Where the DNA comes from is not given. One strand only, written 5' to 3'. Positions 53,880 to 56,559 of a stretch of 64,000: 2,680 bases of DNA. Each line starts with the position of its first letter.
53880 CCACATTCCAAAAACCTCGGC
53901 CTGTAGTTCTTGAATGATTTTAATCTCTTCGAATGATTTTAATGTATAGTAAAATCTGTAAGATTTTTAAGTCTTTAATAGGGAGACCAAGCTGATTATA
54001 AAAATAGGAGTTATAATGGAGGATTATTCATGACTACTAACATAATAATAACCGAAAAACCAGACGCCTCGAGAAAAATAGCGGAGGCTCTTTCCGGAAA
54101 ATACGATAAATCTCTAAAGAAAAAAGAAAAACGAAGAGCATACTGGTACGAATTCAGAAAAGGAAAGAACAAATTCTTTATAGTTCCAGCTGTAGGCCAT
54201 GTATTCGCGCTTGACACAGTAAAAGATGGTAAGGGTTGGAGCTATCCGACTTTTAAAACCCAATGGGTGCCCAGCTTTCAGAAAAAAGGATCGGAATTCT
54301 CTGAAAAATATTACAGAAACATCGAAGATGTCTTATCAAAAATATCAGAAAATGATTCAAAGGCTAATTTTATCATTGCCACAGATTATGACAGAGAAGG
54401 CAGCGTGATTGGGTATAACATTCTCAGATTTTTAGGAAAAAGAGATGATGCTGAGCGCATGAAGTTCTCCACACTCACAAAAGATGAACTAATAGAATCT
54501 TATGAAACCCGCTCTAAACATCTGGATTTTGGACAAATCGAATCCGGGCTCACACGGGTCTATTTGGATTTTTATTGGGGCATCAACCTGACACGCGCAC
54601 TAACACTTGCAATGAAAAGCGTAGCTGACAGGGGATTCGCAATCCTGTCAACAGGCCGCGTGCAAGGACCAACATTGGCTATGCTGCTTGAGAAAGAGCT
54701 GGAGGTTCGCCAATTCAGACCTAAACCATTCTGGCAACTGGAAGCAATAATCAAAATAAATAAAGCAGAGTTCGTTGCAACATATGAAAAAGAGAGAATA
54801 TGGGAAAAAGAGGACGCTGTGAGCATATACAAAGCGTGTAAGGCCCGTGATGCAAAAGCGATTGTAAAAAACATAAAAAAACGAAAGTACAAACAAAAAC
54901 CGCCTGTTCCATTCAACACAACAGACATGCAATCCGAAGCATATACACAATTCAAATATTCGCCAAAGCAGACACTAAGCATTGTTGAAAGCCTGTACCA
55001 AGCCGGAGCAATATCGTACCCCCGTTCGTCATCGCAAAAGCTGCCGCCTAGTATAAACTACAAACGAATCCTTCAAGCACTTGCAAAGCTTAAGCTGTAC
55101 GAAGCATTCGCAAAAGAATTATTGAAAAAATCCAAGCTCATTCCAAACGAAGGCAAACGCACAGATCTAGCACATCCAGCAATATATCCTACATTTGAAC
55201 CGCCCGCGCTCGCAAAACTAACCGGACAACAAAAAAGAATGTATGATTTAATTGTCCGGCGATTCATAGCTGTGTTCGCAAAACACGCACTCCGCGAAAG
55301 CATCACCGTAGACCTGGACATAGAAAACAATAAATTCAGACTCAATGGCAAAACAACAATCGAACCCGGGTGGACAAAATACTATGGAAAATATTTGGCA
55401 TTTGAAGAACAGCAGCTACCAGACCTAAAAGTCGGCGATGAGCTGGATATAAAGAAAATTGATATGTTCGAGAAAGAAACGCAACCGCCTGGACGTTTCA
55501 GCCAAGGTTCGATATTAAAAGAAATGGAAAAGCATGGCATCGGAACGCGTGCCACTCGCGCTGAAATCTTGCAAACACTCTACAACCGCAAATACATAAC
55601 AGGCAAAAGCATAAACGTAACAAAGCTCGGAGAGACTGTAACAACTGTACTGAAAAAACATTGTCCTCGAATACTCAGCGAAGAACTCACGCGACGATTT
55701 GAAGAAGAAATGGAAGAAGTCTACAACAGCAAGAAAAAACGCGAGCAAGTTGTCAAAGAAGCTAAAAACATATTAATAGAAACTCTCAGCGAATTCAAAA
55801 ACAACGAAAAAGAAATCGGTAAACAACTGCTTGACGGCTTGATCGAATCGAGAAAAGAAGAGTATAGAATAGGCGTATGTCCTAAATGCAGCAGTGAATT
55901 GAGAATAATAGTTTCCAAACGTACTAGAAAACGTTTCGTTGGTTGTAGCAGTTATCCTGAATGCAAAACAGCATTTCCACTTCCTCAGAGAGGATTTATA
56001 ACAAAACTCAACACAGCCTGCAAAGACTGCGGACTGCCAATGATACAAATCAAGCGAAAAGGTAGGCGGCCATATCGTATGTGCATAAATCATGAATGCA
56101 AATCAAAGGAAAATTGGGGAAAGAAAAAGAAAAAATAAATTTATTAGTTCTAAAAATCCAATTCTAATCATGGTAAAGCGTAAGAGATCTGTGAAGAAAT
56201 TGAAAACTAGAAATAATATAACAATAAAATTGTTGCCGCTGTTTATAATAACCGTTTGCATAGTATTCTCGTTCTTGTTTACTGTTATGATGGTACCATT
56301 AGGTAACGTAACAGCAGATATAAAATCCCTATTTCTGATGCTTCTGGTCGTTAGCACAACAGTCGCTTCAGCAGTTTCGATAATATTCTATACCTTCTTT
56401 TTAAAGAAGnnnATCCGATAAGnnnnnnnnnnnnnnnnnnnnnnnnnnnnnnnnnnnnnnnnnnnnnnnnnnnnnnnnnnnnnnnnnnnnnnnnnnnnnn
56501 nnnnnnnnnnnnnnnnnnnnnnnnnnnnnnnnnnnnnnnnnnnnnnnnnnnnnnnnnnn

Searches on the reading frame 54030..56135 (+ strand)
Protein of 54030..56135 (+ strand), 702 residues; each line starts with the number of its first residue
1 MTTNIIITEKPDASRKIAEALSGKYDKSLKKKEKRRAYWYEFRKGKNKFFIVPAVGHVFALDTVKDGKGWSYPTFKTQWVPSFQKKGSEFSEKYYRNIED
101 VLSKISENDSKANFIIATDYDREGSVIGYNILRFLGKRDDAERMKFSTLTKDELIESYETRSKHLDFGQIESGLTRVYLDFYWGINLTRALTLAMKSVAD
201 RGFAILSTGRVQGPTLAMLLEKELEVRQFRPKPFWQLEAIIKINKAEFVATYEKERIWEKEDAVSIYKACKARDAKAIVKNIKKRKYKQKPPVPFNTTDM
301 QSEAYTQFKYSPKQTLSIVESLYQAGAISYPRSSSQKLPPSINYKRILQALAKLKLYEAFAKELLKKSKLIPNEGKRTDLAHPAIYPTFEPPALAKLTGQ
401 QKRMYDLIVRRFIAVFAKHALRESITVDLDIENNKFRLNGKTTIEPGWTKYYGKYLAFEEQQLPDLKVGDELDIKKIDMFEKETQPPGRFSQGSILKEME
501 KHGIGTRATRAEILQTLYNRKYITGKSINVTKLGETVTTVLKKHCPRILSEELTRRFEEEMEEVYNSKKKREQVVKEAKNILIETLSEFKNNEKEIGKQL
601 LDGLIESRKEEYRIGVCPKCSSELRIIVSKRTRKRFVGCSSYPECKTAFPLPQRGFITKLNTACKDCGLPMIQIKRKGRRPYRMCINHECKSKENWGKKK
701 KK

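Call 19: search_protein_families(library=pfam, proteins=[window:54030-56135:+], max_evalue=0.01)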
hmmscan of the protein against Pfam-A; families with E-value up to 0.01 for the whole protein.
window:54030-56135:+ (702 aa): 3 families
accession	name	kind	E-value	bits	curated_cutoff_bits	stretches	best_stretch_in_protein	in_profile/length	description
PF01131.25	Topoisom_bac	-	3.7e-119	398.8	35.1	1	166-576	3-411/411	DNA topoisomerase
PF01751.28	Toprim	-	1.6e-10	41.5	23.1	1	5-147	2-94/96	Toprim domain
PF01396.24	Zn_ribbon_Top1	-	9.4e-10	38.6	32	1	615-653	2-38/39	Topoisomerase DNA binding C4 zinc finger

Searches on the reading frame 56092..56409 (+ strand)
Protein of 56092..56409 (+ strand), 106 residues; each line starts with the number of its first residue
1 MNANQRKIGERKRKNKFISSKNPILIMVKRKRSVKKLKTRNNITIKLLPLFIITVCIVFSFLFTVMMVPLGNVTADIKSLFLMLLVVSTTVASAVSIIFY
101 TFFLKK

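Call 19: search_protein_families(library=pfam, proteins=[window:56092-56409:+], max_evalue=0.01)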
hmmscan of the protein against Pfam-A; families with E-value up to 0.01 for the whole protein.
window:56092-56409:+ (106 aa): 1 family
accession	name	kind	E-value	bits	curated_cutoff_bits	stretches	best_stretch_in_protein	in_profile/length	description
PF20990.2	DUF2207_C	-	0.0075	16.4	33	1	11-104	101-189/247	Predicted membrane protein (DUF2207) C-terminal domain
